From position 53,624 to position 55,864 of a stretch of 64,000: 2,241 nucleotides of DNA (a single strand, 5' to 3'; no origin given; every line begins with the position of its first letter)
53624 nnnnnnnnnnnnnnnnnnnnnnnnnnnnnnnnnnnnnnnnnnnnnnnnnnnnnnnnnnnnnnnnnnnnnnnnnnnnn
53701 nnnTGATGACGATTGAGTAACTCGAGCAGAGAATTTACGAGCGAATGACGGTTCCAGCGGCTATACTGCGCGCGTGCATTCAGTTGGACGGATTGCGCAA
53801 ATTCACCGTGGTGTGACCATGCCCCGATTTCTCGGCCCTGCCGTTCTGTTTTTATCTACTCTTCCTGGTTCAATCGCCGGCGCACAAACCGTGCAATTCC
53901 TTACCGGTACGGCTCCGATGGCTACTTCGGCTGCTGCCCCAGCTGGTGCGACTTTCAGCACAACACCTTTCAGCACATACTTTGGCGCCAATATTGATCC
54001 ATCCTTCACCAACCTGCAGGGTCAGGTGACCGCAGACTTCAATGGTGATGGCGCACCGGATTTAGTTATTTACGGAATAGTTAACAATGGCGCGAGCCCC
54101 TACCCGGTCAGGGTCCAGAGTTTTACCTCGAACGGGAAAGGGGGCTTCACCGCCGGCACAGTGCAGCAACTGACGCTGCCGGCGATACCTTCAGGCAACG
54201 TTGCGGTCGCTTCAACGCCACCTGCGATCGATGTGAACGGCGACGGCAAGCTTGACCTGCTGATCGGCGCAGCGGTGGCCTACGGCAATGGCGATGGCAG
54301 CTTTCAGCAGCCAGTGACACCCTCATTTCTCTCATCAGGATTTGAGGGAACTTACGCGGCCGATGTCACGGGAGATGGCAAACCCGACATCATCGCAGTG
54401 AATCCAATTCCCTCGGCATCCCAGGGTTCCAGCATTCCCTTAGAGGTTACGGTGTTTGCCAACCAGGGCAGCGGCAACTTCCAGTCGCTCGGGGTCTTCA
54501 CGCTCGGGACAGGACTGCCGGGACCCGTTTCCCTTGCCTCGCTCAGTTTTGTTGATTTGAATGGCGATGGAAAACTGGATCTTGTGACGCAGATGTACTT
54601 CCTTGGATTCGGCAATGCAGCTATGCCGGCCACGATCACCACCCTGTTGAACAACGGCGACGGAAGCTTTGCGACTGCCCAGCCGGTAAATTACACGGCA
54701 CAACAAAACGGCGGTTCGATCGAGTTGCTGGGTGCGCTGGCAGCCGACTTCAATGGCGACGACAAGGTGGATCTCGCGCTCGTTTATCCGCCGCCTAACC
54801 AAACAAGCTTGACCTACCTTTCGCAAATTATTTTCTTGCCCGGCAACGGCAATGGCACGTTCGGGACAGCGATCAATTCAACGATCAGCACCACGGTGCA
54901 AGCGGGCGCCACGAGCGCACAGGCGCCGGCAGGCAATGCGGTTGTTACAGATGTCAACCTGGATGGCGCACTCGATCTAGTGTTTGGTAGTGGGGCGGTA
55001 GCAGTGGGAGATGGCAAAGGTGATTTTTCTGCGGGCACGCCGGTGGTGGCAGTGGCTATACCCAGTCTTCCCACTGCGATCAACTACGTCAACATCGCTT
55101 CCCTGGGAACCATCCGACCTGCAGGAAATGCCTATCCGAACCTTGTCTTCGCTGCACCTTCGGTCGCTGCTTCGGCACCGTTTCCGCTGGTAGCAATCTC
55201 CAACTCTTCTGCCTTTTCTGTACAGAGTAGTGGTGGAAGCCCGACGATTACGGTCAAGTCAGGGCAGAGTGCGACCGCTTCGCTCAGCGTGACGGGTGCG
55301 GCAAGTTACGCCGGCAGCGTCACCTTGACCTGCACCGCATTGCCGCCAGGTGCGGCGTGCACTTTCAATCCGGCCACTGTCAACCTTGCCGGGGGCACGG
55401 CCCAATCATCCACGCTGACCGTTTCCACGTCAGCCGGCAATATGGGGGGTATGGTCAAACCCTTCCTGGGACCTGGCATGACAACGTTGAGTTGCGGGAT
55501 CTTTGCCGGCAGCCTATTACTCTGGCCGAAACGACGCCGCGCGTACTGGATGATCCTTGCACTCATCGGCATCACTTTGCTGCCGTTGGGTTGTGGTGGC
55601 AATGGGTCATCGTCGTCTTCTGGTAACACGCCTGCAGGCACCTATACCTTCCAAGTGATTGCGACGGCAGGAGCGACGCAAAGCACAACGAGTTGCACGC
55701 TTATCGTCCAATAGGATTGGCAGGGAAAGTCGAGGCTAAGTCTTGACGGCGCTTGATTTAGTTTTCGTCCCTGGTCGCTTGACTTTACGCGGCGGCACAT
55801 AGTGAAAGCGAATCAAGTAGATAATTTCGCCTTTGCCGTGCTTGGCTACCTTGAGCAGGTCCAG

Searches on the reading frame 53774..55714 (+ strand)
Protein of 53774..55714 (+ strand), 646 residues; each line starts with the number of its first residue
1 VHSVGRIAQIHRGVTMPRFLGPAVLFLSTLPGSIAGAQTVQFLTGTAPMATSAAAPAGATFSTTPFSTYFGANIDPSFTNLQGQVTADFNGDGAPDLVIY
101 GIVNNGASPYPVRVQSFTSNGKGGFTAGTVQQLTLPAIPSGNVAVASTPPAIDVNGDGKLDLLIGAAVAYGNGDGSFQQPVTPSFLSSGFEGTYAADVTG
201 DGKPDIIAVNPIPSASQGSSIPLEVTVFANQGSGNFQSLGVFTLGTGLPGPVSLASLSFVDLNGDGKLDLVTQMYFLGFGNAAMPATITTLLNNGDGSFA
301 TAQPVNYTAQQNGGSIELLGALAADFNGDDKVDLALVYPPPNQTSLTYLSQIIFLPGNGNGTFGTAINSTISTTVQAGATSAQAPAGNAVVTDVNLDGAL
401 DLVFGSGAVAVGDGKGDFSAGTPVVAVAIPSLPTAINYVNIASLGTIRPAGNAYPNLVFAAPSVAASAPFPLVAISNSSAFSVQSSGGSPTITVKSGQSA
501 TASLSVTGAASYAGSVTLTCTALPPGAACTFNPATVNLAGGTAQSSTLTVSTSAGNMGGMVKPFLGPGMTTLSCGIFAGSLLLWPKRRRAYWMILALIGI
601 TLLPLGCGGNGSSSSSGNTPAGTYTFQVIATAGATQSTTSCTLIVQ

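Call 48: search_protein_families(library=pfam, proteins=[window:53774-55714:+], max_evalue=0.001)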
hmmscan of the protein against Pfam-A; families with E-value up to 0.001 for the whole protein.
window:53774-55714:+ (646 aa): 6 families
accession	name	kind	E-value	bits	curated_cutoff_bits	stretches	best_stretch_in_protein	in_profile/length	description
PF13517.12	FG-GAP_3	-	4.9e-31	107.5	26.9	4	153-207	1-60/61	FG-GAP-like repeat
PF01839.29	FG-GAP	-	9.7e-20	70.5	22.1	1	151-174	7-31/37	FG-GAP repeat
PF21955.1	CarG-like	-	6.3e-09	36.5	28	0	258-301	6-48/144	Carbapenem resistance protein CarG-like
PF12256.14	TcdB_toxin_midN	-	4.9e-07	29.7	24.8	0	243-275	16-48/181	Insecticide toxin TcdB middle/N-terminal region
PF00404.24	Dockerin_1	-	0.00013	22.6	22.9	0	148-161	32-45/57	Dockerin type I domain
PF16743.10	PliI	-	0.00018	21.6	27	0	223-281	30-86/123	Periplasmic lysozyme inhibitor of I-type lysozyme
